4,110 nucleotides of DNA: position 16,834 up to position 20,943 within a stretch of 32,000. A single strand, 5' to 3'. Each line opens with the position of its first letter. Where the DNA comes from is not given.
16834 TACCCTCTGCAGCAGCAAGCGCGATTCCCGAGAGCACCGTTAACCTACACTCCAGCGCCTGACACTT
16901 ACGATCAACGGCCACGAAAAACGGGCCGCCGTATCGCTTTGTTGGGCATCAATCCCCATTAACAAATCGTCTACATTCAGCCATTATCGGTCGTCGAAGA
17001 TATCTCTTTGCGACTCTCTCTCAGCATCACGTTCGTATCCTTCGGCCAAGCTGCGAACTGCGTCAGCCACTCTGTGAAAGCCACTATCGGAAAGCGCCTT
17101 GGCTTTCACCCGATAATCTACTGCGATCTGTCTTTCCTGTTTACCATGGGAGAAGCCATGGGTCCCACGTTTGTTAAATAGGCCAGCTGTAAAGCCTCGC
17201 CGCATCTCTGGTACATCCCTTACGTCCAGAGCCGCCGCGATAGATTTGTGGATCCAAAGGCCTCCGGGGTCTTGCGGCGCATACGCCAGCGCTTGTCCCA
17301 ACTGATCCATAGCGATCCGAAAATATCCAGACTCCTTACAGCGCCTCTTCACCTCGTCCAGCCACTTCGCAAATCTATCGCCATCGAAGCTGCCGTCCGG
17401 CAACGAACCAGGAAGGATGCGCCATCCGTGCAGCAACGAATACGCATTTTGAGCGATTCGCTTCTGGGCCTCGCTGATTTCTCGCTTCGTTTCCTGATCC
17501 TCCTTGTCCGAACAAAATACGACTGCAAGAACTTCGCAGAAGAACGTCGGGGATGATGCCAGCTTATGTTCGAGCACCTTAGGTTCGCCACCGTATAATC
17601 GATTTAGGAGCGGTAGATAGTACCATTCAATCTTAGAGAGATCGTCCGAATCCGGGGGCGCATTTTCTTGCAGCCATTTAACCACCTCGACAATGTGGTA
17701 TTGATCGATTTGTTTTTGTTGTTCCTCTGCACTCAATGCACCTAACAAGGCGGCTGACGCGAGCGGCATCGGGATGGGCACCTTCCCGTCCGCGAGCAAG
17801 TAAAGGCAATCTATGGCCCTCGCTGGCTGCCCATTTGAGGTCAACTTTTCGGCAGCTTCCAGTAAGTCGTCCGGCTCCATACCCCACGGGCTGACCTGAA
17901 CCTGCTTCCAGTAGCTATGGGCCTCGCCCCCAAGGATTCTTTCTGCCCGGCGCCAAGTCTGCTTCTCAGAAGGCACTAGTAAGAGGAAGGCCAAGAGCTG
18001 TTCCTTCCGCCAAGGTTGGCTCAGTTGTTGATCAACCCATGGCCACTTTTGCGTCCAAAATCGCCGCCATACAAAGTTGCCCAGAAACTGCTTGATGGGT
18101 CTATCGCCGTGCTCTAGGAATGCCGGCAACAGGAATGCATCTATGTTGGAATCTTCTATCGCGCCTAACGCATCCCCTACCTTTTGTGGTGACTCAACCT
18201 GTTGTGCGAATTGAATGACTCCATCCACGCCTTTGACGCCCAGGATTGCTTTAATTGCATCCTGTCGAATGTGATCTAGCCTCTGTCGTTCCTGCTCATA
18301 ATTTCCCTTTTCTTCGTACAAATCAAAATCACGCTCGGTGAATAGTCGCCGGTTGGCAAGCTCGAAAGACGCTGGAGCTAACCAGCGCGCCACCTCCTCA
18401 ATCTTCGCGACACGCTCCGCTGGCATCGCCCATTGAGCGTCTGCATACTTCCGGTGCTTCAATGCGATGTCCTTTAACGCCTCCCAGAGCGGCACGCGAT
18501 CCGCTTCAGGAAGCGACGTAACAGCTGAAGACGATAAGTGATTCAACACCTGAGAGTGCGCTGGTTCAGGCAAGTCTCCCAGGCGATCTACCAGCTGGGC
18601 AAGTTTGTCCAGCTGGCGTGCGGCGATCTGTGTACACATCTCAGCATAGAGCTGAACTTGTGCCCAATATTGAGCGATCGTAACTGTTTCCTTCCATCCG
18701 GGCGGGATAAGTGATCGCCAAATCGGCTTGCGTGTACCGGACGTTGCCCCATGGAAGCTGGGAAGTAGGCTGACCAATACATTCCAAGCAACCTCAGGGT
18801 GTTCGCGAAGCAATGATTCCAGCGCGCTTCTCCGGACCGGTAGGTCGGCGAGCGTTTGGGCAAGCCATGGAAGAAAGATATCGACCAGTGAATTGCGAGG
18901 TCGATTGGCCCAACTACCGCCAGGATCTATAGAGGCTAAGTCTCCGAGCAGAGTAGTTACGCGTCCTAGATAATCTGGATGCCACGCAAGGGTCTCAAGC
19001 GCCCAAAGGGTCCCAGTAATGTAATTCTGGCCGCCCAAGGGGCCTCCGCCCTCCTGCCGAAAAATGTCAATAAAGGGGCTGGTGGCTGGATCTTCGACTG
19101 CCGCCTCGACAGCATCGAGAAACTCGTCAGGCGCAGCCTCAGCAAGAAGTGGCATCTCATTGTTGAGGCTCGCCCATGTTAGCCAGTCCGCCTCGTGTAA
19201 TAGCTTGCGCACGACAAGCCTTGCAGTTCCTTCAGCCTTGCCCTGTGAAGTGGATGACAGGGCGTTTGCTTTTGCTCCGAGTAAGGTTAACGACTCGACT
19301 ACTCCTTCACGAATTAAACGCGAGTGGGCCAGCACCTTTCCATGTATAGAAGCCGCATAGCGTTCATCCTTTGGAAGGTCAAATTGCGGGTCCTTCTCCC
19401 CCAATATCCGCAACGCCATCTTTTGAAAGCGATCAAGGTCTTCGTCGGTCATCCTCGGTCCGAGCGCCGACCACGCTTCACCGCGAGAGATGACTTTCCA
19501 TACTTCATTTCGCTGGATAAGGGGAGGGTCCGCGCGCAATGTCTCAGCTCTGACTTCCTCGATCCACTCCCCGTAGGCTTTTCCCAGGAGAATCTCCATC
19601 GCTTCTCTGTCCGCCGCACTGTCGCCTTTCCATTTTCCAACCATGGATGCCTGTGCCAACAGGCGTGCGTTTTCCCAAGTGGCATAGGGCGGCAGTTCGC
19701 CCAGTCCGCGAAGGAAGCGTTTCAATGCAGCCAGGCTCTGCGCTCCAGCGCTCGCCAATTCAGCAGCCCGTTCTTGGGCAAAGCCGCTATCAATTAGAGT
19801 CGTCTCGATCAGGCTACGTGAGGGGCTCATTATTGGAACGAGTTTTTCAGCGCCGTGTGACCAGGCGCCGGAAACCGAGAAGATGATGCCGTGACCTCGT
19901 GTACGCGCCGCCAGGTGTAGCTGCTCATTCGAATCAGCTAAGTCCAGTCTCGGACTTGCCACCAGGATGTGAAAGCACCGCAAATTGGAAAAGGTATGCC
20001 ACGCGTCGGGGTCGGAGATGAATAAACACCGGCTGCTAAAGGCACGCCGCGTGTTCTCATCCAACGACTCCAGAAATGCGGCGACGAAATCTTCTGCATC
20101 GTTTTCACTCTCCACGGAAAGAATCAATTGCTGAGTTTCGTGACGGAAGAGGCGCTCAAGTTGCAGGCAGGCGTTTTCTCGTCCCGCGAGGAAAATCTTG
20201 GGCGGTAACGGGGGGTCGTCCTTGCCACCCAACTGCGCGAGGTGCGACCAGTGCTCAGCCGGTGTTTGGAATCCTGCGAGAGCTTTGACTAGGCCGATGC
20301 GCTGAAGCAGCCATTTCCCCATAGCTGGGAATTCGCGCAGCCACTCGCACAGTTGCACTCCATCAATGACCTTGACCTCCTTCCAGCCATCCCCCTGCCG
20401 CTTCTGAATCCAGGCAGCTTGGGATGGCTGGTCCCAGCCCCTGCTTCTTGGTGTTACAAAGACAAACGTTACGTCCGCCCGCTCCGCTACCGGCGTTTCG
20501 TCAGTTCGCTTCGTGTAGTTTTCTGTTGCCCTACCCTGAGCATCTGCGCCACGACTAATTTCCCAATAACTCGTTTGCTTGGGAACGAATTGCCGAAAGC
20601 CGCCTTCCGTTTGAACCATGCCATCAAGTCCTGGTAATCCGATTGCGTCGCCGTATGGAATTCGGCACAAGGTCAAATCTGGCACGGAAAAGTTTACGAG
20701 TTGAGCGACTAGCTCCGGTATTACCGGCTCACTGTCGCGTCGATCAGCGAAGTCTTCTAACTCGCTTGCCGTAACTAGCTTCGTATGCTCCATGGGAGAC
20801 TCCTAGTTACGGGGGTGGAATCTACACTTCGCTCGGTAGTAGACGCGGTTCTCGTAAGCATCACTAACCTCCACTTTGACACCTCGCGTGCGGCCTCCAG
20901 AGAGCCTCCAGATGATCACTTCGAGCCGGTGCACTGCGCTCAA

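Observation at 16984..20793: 1269-aa orphan protein with no recognisable catalytic or NTPase motif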

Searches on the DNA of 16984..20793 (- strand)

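Call 89: search_dna_similar(query=L098:1107-3905:+, collection=ecoli_genomes, mode=near, max_rows=5)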
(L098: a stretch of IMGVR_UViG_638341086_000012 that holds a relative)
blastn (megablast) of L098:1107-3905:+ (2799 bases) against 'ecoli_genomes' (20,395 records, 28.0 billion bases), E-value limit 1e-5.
Records with a match: 7; places in all: 7; records where one place covers at least 80% of the query: 7.
Genomes with a match: 7 of 5426; with a place that covers at least 80% of the query: 7. Places per genome that has any: lowest 1, median 1, highest 1. On chromosomes: 7 places; on plasmids: 0.
Best place of each record, by identity: >=99% 7.
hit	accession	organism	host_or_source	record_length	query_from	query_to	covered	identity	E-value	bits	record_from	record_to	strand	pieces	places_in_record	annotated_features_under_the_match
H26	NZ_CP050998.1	Escherichia coli O39:NM str. F8704-2 strain F8704-2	missing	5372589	1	2799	100%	100.0%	0e+0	5169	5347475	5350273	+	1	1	hypothetical protein | gapS6a: GapS6a family protein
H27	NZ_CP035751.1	Escherichia coli E110019 strain E110019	-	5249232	1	2799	100%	100.0%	0e+0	5169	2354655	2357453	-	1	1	hypothetical protein | gapS6a: GapS6a family protein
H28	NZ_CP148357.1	Escherichia coli strain Z1323HEC0393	Homo sapiens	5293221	1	2799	100%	100.0%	0e+0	5169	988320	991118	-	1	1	hypothetical protein (x2)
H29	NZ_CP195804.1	Escherichia coli strain 19AR1724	Homo sapiens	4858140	1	2799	100%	99.6%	0e+0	5114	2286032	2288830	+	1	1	hypothetical protein | gapS6a: GapS6a family protein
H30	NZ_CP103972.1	Escherichia coli strain DLI.5a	marine sediment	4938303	1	2799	100%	99.6%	0e+0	5108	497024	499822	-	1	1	hypothetical protein | gapS6a: GapS6a family protein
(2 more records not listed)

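Call 90: search_dna_similar(query=L094:9134-12682:+, collection=ecoli_genomes, mode=near, max_rows=5)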
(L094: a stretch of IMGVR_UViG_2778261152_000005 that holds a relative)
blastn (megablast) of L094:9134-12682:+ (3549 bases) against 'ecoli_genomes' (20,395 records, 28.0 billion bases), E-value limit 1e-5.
Records with a match: 8; places in all: 9; records where one place covers at least 80% of the query: 7.
Genomes with a match: 8 of 5426; with a place that covers at least 80% of the query: 7. Places per genome that has any: lowest 1, median 1, highest 2. On chromosomes: 9 places; on plasmids: 0.
Best place of each record, by identity: >=99% 8.
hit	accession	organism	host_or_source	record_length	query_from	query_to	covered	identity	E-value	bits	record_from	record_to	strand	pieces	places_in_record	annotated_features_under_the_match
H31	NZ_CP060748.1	Escherichia coli strain EC96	Homo sapiens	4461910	1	3549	100%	100.0%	0e+0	6554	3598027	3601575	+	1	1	hypothetical protein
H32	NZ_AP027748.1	Escherichia coli strain 2017.02.03CC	Homo sapiens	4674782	1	3549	100%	100.0%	0e+0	6549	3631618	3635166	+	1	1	hypothetical protein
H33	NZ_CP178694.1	Escherichia coli strain VTB97432v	Chicken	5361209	1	3549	100%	100.0%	0e+0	6549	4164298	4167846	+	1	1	hypothetical protein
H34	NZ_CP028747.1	Escherichia coli strain A28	Tachyglossus aculeatus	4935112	1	3549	100%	99.9%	0e+0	6543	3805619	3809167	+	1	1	hypothetical protein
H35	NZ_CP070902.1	Escherichia coli strain 99COLEC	Homo sapiens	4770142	1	3549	100%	99.9%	0e+0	6543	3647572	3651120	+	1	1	hypothetical protein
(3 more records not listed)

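Call 91: get_annotated_region(hit=H26, flank=6000)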
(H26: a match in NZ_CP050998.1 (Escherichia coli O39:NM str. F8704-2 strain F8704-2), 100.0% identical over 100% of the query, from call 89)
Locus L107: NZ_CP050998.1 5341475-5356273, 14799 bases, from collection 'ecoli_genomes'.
description: Escherichia coli O39:NM str. F8704-2 chromosome, complete genome
organism: Escherichia coli O39:NM str. F8704-2 strain F8704-2 (NCBI taxid 1446739)
replicon: chromosome; assembly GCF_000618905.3
host: missing; source: missing; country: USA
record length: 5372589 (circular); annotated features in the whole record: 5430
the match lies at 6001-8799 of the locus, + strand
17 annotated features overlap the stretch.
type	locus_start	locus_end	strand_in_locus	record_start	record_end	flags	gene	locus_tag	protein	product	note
CDS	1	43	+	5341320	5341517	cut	rpmI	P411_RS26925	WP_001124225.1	50S ribosomal protein L35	-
CDS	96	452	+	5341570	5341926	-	rplT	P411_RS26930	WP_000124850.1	50S ribosomal protein L20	-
sequence_feature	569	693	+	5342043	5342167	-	-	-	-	-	Phe leader region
CDS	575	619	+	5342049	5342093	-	pheM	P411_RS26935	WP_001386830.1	pheST operon leader peptide PheM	-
CDS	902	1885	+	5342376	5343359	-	pheS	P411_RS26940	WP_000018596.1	phenylalanine--tRNA ligase subunit alpha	-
CDS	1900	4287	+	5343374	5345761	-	pheT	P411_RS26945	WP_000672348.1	phenylalanine--tRNA ligase subunit beta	-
CDS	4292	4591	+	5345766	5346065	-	ihfA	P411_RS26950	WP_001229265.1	integration host factor subunit alpha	-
CDS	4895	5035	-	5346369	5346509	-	-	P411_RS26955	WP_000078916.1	Hok/Gef family protein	-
CDS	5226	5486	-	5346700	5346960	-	-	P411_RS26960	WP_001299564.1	Ogr/Delta-like zinc finger protein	-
CDS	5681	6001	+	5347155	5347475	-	gapS6a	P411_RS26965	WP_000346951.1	GapS6a family protein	-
CDS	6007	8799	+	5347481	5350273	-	-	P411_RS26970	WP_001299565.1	hypothetical protein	-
CDS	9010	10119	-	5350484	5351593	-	-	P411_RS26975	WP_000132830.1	phage late control D family protein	-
CDS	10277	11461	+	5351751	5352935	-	-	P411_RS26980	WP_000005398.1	phage tail sheath subtilisin-like domain-containing protein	-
CDS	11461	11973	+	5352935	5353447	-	-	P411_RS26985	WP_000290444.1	phage major tail tube protein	-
CDS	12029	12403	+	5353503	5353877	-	-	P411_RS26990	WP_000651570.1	hypothetical protein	-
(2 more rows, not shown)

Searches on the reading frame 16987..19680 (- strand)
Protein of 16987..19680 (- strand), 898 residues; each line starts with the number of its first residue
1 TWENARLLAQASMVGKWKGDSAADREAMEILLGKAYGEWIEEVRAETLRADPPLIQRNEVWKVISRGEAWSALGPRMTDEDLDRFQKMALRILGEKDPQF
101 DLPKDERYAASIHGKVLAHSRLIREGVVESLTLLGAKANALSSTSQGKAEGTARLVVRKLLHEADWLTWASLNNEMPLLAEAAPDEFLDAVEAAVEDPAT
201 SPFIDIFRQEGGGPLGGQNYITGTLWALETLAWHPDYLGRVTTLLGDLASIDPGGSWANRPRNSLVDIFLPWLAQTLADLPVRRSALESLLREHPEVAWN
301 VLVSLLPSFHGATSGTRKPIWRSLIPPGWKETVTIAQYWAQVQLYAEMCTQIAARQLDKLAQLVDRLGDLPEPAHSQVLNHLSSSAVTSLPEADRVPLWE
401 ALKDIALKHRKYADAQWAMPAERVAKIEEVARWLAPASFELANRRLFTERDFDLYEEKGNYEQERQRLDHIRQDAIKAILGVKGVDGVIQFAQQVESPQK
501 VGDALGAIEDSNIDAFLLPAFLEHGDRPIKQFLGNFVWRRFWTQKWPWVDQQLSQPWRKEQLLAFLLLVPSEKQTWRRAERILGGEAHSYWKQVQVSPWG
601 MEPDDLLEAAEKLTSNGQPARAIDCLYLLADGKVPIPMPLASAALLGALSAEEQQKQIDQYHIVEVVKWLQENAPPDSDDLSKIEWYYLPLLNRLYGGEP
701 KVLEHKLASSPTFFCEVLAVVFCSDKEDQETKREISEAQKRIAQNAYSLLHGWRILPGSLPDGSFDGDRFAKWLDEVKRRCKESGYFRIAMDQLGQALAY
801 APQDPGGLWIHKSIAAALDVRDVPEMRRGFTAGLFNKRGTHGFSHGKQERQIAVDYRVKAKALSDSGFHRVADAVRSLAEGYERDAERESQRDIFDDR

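Call 96: search_solved_structures(query=A4, max_evalue=10, show_alignments=2)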
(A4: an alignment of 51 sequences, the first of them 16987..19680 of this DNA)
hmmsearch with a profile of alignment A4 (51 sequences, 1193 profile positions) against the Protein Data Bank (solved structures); distinct sequences matched with E-value up to 10: 1.
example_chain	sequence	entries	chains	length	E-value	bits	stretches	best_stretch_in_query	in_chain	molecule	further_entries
4k12_B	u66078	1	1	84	0.31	12.1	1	632-701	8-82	Choline binding protein A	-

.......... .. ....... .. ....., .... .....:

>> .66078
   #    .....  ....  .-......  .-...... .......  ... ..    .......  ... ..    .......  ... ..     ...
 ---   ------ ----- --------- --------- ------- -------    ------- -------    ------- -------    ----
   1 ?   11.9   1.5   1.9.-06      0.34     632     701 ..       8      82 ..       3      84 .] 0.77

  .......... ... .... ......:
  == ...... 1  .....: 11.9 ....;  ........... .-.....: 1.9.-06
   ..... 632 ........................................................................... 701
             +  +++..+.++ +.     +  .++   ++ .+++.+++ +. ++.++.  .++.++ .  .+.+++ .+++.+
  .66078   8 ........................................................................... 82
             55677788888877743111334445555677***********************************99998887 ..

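Call 99: search_protein_families(library=padloc, alignment_id=A5, max_evalue=1)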
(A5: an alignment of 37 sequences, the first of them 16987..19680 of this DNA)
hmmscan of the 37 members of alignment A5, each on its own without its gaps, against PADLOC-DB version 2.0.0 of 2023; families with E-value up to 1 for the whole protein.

A. member 1, window:16987-19680:- (898 aa): 0 families

B. families by the number of members that match (of 37 scanned): 45 families (the first 25 are shown)
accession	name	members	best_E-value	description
PDLC03991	PD-Lambda-4_A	5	3.5e-05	-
PDLC02384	pAgo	4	1.7e-104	-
PDLC02419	Aga_SIR2-PNTD1-PNTD2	4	3.2e-74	Class I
PDLC02401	Aga_SIR2-PNTD1-PNTD2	4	8.7e-53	Class I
PDLC02420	Aga_SIR2-PNTD1-PNTD2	4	7.8e-50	Class I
PDLC02402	Aga_SIR2-PNTD1-PNTD2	4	1.5e-32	Class I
PDLC05061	PDC-S65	4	2.9e-27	-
PDLC05060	PDC-S65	4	1.2e-18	-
PDLC00409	ThsA1|ThsA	2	2.6e-09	STALD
PDLC02418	Aga_SIR2-Kinase-PNTD1-PNTD2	2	3.4e-07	Class I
PDLC00407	ThsA1|ThsA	2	5.3e-06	STALD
PDLC02408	Aga_SIR2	2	0.0003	Class II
PDLC03990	PD-Lambda-4_A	2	0.00072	-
PDLC03856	LmuA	2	0.0011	-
PDLC02918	DUF626_VIII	2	0.0019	-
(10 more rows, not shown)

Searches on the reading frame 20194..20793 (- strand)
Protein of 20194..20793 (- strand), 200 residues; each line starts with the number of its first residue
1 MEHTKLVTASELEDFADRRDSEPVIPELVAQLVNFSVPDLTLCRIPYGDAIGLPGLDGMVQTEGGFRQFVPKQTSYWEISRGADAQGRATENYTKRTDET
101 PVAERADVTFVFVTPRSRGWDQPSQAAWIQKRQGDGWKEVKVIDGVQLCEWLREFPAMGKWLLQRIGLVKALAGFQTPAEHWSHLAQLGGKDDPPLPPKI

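Call 30: predict_structure(alignment_id=A2)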
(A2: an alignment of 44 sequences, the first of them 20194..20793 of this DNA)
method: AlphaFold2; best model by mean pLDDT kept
length: 200 residues; sequences in the alignment: 44
mean_pLDDT: 86.0   pTM: 0.79
mean pLDDT of the five models: 86.0, 85.7, 84.4, 84.3, 84.2
residues with pLDDT >= 90: 122; 70-90: 39; 50-70: 36; < 50: 3
segments of 3 or more residues with pLDDT < 50: 1-3
pLDDT, mean of each block of 10 residues (from residue 1): 68 92 92 94 83 76 95 96 94 94 95 93 96 94 95 89 82 59 67 66
secondary structure, 60 per line:
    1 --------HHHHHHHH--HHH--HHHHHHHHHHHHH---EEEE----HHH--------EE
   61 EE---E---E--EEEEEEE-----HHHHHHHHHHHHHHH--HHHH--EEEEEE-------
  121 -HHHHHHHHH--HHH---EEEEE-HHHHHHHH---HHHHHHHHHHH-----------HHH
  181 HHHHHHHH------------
elements in order: H9-16 H24-36 E40-43 E59-62 E73-79 H85-99 H102-105 E108-113 H122-130 E139-143 H145-152 H156-166 H178-188

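Call 34: fold_search(model_id=the predicted structure, library=pdb)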
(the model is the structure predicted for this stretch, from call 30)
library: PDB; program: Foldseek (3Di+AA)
matches with E <= 10: 656; with E <= 0.001: 0
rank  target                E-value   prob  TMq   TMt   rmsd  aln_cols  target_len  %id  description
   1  2ziw_A                7.4e-02  0.30  0.21  0.17  12.5       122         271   15  Crystal structure of the Mus81-Eme1 complex (released 2008-04-29)
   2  7eu0_E                1.9e-01  0.41  0.35  0.35  13.5       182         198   13  The cryo-EM structure of A. thaliana Pol IV-RDR2 backtracked complex (released 2021-12-29)
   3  7f6l_A                2.2e-01  0.28  0.24  0.19  15.9       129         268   12  Crystal structure of human MUS81-EME2 complex (released 2022-03-02)
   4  9f99_C                2.5e-01  0.20  0.21  0.23  14.8       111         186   12  Crystal structure of MUS81-EME1 bound by compound 10. (released 2024-06-19)
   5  9hjo_C                2.8e-01  0.20  0.21  0.21  12.0       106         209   11  FANCM-FAAP24-dsDNA complex (released 2025-06-11)
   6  9f9l_A                2.8e-01  0.16  0.22  0.22  16.9       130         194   13  Crystal structure of MUS81-EME1 bound by compound 16. (released 2024-07-03)
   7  9hjo_A                2.9e-01  0.20  0.21  0.21  11.6       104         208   12  FANCM-FAAP24-dsDNA complex (released 2025-06-11)
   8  5k82_A                2.9e-01  0.16  0.20  0.21   9.9       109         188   12  Crystal Structure of a Primate APOBEC3G N-Terminal Domain (released 2016-08-10)
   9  4hay_A                3.5e-01  0.18  0.25  0.25  11.9       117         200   18  Crystal structure of CRM1 inhibitor Leptomycin B in complex with CRM1(K548E,K579Q)-Ran-RanBP1 (released 2013-01-09)
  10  9f9l_C                3.5e-01  0.16  0.22  0.23  13.8       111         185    9  Crystal structure of MUS81-EME1 bound by compound 16. (released 2024-07-03)
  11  7edb_A                4.0e-01  0.54  0.29  0.18   5.1       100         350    8  EcoT38I restriction endonuclease complexed with DNA (released 2022-03-16)
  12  7edb_B                4.0e-01  0.33  0.37  0.24   9.0       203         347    8  EcoT38I restriction endonuclease complexed with DNA (released 2022-03-16)
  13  4p0q_A                4.2e-01  0.23  0.24  0.18   8.1        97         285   12  Crystal structure of Human Mus81-Eme1 in complex with 5'-flap DNA (released 2014-05-28)
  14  5w45_A                4.2e-01  0.12  0.20  0.21   9.9       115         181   10  Crystal structure of APOBEC3H (released 2018-03-14)
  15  8y80_E                4.2e-01  0.11  0.16  0.08   8.8       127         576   13  Cryo-EM structure of the tetrameric SPARSA gRNA-ssDNA complex (released 2024-10-16)
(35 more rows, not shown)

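Call 56: search_protein_families(library=pfam, proteins=[window:20194-20793:-], max_evalue=1)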
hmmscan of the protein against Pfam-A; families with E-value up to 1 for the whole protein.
window:20194-20793:- (200 aa): 0 families

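Call 115: fold_search(model_id=the predicted structure, library=viral)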
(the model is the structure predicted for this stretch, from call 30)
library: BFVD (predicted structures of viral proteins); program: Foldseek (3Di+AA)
matches with E <= 10: 410; with E <= 0.001: 0
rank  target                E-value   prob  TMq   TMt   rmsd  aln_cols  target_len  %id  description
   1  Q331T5                7.8e-02  0.63  0.35  0.33   6.8       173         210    8  (no name in the UniProt tables at hand)
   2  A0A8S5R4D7            8.3e-02  0.35  0.26  0.24  10.6       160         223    8  Uncharacterized protein [Podoviridae sp. ct8nN1]
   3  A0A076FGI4            1.3e-01  0.63  0.36  0.38  12.0       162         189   10  Putative RNA polymerase subunit RPB5 [Aureococcus anophagefferens virus]
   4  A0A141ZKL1            1.3e-01  0.14  0.21  0.13  19.1       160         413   12  (no name in the UniProt tables at hand)
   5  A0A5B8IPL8            1.3e-01  0.38  0.31  0.30  12.2       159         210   11  RNA polymerase Rpb5, C-terminal domain protein [Mimiviridae sp. ChoanoV1]
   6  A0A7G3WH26            1.3e-01  0.33  0.24  0.28  10.9       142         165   15  Putative endodeoxyribonuclease I [Arthronema virus TR020]
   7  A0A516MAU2            1.3e-01  0.20  0.25  0.26  14.2       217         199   10  (no name in the UniProt tables at hand)
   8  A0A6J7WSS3            1.5e-01  0.23  0.27  0.33  10.4       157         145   12  Uncharacterized protein [uncultured Caudovirales phage]
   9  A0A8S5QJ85            1.6e-01  0.75  0.41  0.30   9.0       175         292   10  Restriction endonuclease [Siphoviridae sp. ctezl47]
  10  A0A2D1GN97            1.9e-01  0.13  0.20  0.18   9.6       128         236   16  (no name in the UniProt tables at hand)
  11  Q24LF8                2.2e-01  0.33  0.23  0.32   7.9       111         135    9  Uncharacterized protein [Clostridium phage phiCD119 (strain Clostridium difficile/United States/Govind/2006)]
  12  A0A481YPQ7            2.6e-01  0.18  0.25  0.17  13.1       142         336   13  Uncharacterized protein [Pithovirus LCDPAC02]
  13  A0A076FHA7            2.9e-01  0.57  0.29  0.34  12.9       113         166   11  Putative RNA polymerase Rpb5 [Aureococcus anophagefferens virus]
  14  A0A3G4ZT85            2.9e-01  0.15  0.25  0.23  13.3       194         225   10  Uncharacterized protein [Edafosvirus sp.]
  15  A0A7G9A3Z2            3.3e-01  0.20  0.28  0.20   8.4       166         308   16  Uncharacterized protein [Bacteriophage sp.]
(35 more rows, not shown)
